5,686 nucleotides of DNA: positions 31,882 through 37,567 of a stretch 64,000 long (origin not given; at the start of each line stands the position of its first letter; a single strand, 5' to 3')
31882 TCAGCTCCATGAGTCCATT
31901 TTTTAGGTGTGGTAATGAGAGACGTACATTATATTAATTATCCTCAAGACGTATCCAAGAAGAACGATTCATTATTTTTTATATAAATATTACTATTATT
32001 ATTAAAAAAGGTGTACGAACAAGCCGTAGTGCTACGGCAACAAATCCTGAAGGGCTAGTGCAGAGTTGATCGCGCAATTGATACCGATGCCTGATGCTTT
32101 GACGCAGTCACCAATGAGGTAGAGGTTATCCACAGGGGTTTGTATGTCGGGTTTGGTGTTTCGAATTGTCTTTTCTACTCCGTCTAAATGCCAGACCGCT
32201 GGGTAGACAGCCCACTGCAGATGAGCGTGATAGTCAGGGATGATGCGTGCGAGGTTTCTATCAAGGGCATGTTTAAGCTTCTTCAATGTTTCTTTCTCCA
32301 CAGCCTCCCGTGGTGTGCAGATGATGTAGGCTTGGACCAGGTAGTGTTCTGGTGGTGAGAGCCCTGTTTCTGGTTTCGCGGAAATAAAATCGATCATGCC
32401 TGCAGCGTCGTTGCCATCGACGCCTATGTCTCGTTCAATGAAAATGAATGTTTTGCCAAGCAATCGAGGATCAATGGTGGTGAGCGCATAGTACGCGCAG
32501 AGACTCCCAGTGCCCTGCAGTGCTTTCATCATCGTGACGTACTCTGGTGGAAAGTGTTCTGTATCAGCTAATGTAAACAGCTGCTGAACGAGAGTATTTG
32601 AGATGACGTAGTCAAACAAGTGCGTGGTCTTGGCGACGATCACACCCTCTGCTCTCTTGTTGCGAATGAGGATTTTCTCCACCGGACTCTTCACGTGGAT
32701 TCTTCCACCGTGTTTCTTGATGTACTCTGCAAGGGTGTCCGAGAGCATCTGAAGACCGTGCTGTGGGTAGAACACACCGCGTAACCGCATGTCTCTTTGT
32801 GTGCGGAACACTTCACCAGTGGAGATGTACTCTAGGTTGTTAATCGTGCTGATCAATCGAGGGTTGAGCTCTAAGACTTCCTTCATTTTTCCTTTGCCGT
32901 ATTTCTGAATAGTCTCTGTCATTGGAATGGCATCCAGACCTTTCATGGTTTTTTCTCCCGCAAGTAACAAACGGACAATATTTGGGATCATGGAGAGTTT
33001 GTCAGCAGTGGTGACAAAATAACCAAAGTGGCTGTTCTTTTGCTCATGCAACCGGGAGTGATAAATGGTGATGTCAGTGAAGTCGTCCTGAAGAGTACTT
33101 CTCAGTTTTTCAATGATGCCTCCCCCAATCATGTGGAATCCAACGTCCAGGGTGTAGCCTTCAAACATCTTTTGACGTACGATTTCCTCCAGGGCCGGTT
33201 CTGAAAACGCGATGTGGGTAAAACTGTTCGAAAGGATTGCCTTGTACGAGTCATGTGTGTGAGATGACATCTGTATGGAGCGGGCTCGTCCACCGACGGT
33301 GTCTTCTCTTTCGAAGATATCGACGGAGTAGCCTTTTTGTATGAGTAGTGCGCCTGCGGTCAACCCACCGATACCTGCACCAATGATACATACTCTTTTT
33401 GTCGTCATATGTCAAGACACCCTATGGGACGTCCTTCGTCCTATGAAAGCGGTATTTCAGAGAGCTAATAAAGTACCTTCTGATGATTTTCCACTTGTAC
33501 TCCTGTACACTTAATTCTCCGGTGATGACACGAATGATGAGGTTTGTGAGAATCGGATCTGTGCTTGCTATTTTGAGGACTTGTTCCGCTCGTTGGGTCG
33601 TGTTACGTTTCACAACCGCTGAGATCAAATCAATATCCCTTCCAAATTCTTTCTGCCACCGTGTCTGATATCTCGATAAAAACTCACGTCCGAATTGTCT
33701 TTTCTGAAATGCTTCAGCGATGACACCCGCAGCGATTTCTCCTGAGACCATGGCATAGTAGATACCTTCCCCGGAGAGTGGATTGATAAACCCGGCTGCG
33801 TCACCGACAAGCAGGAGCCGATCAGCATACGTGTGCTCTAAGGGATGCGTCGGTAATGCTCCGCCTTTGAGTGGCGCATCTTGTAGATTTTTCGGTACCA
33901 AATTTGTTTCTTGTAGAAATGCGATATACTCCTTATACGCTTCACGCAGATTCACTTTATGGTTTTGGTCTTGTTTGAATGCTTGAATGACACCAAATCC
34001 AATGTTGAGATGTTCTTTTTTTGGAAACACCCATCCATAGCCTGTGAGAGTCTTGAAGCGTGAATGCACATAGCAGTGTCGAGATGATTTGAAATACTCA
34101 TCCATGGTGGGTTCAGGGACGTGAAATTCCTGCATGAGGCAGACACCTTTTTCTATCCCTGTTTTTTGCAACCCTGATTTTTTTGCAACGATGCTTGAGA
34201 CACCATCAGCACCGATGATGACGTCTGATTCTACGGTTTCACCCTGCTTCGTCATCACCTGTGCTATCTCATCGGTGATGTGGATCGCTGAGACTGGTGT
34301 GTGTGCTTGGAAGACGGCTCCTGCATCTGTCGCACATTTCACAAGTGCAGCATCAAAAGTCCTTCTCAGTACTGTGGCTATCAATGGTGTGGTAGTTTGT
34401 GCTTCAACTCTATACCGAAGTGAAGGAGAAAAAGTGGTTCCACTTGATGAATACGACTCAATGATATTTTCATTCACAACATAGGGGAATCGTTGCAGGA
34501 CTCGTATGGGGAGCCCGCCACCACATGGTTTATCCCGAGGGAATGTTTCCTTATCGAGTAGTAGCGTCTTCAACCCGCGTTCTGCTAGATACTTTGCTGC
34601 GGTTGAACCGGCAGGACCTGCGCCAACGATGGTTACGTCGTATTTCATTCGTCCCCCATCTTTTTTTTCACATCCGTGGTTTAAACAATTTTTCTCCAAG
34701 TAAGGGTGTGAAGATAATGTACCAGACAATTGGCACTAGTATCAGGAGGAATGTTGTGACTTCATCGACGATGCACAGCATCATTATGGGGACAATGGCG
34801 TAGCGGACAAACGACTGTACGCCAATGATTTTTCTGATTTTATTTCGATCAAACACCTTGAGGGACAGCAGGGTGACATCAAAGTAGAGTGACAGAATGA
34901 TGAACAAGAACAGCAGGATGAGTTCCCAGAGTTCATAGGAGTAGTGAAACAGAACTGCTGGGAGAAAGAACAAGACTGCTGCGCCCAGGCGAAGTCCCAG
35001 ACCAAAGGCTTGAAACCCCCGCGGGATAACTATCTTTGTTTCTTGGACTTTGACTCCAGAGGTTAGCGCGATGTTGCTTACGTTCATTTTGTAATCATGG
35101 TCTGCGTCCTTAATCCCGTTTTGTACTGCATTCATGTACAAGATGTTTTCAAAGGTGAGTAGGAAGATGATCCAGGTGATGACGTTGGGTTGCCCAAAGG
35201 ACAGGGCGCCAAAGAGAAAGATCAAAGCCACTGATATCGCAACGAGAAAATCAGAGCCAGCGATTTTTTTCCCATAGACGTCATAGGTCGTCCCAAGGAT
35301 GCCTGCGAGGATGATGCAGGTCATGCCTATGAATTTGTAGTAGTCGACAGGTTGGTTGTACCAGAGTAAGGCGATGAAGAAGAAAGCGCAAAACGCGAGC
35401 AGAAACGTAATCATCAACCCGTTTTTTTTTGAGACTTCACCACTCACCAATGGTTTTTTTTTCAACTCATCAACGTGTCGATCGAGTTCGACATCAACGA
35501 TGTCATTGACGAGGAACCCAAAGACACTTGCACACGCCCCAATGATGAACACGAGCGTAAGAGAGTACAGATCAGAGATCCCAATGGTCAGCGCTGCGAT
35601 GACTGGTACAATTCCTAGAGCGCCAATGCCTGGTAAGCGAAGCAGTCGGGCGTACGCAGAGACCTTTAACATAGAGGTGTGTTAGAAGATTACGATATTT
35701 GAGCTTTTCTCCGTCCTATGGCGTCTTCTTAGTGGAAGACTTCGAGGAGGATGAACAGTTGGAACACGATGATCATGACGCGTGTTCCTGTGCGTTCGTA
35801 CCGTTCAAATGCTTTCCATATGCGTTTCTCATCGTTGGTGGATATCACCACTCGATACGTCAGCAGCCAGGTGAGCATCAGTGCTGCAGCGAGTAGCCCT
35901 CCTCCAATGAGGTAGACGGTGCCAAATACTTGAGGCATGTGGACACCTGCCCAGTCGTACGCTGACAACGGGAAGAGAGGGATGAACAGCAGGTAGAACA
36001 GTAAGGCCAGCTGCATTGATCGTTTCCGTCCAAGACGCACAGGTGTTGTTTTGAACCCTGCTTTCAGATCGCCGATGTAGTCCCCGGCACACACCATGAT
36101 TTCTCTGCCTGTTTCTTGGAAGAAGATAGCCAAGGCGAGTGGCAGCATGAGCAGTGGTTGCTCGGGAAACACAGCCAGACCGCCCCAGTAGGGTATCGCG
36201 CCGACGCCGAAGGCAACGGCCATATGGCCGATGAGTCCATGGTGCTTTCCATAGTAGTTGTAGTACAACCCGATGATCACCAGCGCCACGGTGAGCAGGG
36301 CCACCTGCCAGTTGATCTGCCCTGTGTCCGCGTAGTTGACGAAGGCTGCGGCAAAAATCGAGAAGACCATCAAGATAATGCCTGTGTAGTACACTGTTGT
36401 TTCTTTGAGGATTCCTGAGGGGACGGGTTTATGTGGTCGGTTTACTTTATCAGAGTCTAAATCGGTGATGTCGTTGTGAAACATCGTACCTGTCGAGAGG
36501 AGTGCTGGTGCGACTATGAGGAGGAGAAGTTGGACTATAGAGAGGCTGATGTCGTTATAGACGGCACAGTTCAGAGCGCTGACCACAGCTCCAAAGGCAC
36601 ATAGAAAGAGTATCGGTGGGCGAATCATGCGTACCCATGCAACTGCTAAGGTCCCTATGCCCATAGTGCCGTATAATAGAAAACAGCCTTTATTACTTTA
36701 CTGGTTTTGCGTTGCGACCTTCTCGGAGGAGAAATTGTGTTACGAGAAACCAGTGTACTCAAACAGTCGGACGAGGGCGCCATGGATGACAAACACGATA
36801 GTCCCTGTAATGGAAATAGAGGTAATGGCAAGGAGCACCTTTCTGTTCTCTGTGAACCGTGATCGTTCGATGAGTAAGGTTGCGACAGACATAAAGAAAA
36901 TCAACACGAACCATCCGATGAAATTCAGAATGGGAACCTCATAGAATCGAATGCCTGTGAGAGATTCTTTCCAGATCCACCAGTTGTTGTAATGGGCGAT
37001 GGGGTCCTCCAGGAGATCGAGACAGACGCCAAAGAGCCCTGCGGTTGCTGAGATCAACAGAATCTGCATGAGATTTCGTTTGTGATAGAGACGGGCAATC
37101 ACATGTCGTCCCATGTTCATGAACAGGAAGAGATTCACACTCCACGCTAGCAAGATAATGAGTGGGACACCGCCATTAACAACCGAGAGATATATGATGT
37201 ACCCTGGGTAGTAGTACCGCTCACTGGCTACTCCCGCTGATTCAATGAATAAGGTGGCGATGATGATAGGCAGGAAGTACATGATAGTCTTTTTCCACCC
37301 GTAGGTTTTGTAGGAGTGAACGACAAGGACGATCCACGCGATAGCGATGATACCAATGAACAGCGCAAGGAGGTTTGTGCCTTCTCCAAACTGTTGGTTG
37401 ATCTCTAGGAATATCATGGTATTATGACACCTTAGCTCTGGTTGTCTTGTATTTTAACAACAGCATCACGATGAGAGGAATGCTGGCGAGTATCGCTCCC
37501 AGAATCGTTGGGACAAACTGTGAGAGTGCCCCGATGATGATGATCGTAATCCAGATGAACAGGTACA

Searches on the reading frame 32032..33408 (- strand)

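Call 24: search_protein_families(library=ncbifam, proteins=[window:32032-33408:-], max_evalue=0.00001)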
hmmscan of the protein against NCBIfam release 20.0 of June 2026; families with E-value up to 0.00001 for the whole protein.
window:32032-33408:- (458 aa): 25 families
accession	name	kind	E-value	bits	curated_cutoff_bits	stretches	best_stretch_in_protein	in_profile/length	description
NF005560.0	PRK07233.1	equivalog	1.6e-21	76.7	252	2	212-309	191-286/435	hypothetical protein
TIGR02733.1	desat_CrtD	equivalog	7.3e-21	74.4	549.7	2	4-53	2-51/492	C-3',4' desaturase CrtD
TIGR02734.1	crtI_fam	subfamily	2.6e-18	66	238.1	1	6-53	1-48/504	phytoene desaturase family protein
NF058655.1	CrtID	equivalog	8.4e-18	64.4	640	2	6-53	1-48/478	bifunctional phytoene desaturase/3,4-desaturase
NF045637.1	carotdesatCrtDProt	equivalog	1.9e-16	59.7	580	1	6-54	1-49/485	1-hydroxycarotenoid 3,4-desaturase CrtD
TIGR03467.1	HpnE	equivalog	1.5e-15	57.5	283.05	1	6-51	1-46/430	hydroxysqualene dehydroxylase HpnE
NF042421.1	hydcarot_desat_CrtD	equivalog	1.3e-14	53.6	500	1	4-53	2-51/487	1-hydroxycarotenoid 3,4-desaturase CrtD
NF045689.1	BCarotKetCrtO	equivalog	1.1e-12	47.3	1000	0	209-279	232-304/563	beta-carotene ketolase CrtO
NF005548.0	PRK07208.1-4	equivalog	1e-11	44.1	389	1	3-53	3-53/488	hypothetical protein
NF005547.0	PRK07208.1-3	equivalog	5.2e-11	42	380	1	3-45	4-46/465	hypothetical protein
TIGR02730.1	carot_isom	equivalog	4.3e-10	39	586.9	1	195-298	207-309/493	carotenoid isomerase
NF005546.0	PRK07208.1-2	equivalog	1.6e-08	33.6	418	0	2-48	3-50/527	hypothetical protein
NF005545.0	PRK07208.1-1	equivalog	4.8e-08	31.8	451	0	5-53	9-58/504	hypothetical protein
NF045599.1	bili_reduct_long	exception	1.2e-07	30.3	750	1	2-42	380-420/641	bilirubin reductase, long form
NF005243.0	PRK06753.1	equivalog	1.4e-07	30.7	365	1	5-40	2-37/374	hypothetical protein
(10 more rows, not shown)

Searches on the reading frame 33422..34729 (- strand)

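Call 24: search_protein_families(library=ncbifam, proteins=[window:33422-34729:-], max_evalue=0.00001)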
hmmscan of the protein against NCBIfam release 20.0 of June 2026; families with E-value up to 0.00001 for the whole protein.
window:33422-34729:- (435 aa): 65 families (the best 25 are shown)
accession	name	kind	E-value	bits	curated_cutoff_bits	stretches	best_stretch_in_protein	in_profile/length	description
TIGR02032.1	GG-red-SF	subfamily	1e-66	225.6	158.8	1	30-337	1-297/297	geranylgeranyl reductase family protein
TIGR02023.1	BchP-ChlP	subfamily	2.6e-54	184.7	343.3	1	30-364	1-323/388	geranylgeranyl diphosphate reductase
TIGR02028.1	ChlP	equivalog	2.3e-37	128.7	505.3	1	32-380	3-352/398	geranylgeranyl reductase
NF041080.1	DGGGPL_reductase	equivalog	1.7e-33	116.2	580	1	29-364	1-338/447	digeranylgeranylglycerophospholipid reductase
NF045655.1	MkRedMenJ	equivalog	2.6e-32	112.3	700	1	29-402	4-373/406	menaquinone reductase MenJ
NF041160.1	DGGPL_Thplmales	equivalog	2.1e-30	106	780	1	28-376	2-348/396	digeranylgeranylglycerophospholipid reductase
NF049967.1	QhpG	equivalog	5.4e-24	84.9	240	1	32-375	1-324/423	flavin-dependent monooxygenase QhpG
NF041385.1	Dggglyphlred_Halo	equivalog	1e-22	80.3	700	1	29-362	4-340/405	digeranylgeranylglycerophospholipid reductase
TIGR01988.1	Ubi-OHases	subfamily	3.1e-18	65.8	224.65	1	103-191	87-177/387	ubiquinone biosynthesis hydroxylase, UbiH/UbiF/VisC/COQ6 family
NF008519.0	PRK11445.1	equivalog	4e-18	65.8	303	1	29-343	3-306/355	FAD-binding protein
NF007542.0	PRK10157.1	subfamily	1.9e-17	63.1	610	1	30-367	6-361/428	FAD-dependent oxidoreductase FixC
NF033113.0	halo_ClmS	equivalog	9.3e-17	60.7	900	1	31-359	4-343/570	chloramphenicol-biosynthetic FADH2-dependent halogenase CmlS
NF005951.1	PRK08020.1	equivalog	6e-14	51.6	590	0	143-200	130-188/388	3-demethoxyubiquinol 3-hydroxylase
NF038171.1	maturase_LodB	equivalog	6.2e-14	51.9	400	1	31-366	1-338/361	lysine-epsilon-oxidase maturase LodB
NF005786.0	PRK07608.1-1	equivalog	1.3e-13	50.5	597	0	288-364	270-346/393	UbiH/UbiF family hydroxylase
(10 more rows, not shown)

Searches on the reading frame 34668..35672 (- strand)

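Call 24: search_protein_families(library=ncbifam, proteins=[window:34668-35672:-], max_evalue=0.00001)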
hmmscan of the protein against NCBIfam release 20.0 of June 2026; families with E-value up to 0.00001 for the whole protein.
window:34668-35672:- (334 aa): 6 families
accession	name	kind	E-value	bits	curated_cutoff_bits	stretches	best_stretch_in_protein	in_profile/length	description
NF009523.0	PRK12884.1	equivalog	4.5e-15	55.6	269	1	3-283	3-262/279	prenyltransferase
TIGR01474.1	ubiA_proteo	equivalog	2.4e-10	40.4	275.45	1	24-220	28-216/282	4-hydroxybenzoate octaprenyltransferase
NF006088.0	PRK08238.1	equivalog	1.5e-09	37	351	1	19-104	209-294/482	UbiA family prenyltransferase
TIGR01475.1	ubiA_other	subfamily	2.2e-08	33.9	180.8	1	33-278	33-266/282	UbiA-like polyprenyltransferase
NF009514.0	PRK12873.1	equivalog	1e-06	28.3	246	1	38-103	48-114/297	4-hydroxybenzoate polyprenyltransferase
NF003349.0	PRK04375.1-2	equivalog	1.7e-06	27.5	246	1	5-103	26-126/318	heme o synthase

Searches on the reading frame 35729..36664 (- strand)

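Call 24: search_protein_families(library=ncbifam, proteins=[window:35729-36664:-], max_evalue=0.00001)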
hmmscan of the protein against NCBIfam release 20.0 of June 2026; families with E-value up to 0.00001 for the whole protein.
window:35729-36664:- (311 aa): 20 families
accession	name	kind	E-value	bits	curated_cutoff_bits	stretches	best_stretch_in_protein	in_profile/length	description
NF009523.0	PRK12884.1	equivalog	1.7e-34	119.3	269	1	10-303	7-275/279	prenyltransferase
NF009521.0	PRK12882.1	equivalog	9.9e-23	80.7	296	1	9-264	7-243/280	geranylgeranylglycerol-phosphate geranylgeranyltransferase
NF009522.0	PRK12883.1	equivalog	9.9e-22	77.7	353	1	9-228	5-211/279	geranylgeranylglycerol-phosphate geranylgeranyltransferase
NF005742.0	PRK07566.1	equivalog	2.5e-18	66.2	313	1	23-223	48-242/315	chlorophyll synthase ChlG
NF035940.1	prenyl_rel_EboC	equivalog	1.1e-17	64.3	250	1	11-150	3-137/292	UbiA-like protein EboC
TIGR01476.1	chlor_syn_BchG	subfamily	2.8e-17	63.1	212.3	1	19-222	18-212/283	(bacterio)chlorophyll synthase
TIGR01475.1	ubiA_other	subfamily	1.1e-14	54.6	180.8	1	36-289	31-264/282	UbiA-like polyprenyltransferase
NF009058.0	PRK12392.1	subfamily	2e-12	46.8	494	1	25-242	36-253/333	bacteriochlorophyll c synthase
NF009524.0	PRK12886.1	equivalog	4e-11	42.8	387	1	42-265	40-249/291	prenyltransferase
TIGR02056.1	ChlG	equivalog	5.2e-11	42.7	436.45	1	16-214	29-226/306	chlorophyll synthase ChlG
NF009512.0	PRK12872.1-1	equivalog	5.6e-11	42.6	278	1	11-233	4-237/303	geranylgeranylglycerol-phosphate geranylgeranyltransferase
NF009526.0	PRK12888.1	equivalog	2.3e-10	40.4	364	1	26-288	34-277/301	4-hydroxybenzoate octaprenyltransferase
NF009515.0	PRK12874.1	equivalog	1.3e-09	37.8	392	1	35-309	38-288/291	4-hydroxybenzoate polyprenyltransferase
NF041585.1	MqnP_Cj_Hp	exception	1.8e-09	37.5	375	1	27-308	24-280/281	menaquinone biosynthesis prenyltransferase MqnP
NF009513.0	PRK12872.1-3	equivalog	4.6e-09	36.2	288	1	6-232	11-232/293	prenyltransferase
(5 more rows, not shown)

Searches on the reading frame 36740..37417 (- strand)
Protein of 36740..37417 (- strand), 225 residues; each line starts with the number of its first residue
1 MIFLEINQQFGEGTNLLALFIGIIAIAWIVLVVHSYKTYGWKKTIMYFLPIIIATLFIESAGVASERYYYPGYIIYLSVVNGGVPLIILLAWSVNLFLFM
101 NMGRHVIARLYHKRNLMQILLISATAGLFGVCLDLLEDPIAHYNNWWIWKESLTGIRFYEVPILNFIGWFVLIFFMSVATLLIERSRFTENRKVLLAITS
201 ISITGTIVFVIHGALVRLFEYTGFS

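Call 24: search_protein_families(library=ncbifam, proteins=[window:36740-37417:-], max_evalue=0.00001)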
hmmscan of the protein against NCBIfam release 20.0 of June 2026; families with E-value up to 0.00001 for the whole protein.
window:36740-37417:- (225 aa): 0 families

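Call 63: search_protein_families(library=pfam, proteins=[window:36740-37417:-], max_evalue=0.001)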
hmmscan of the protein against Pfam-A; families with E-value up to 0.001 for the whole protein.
window:36740-37417:- (225 aa): 1 family
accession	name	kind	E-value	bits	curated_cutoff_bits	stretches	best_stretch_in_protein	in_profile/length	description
PF04240.17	Caroten_synth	-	2e-18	67.5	25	1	24-210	6-186/209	Carotenoid biosynthesis protein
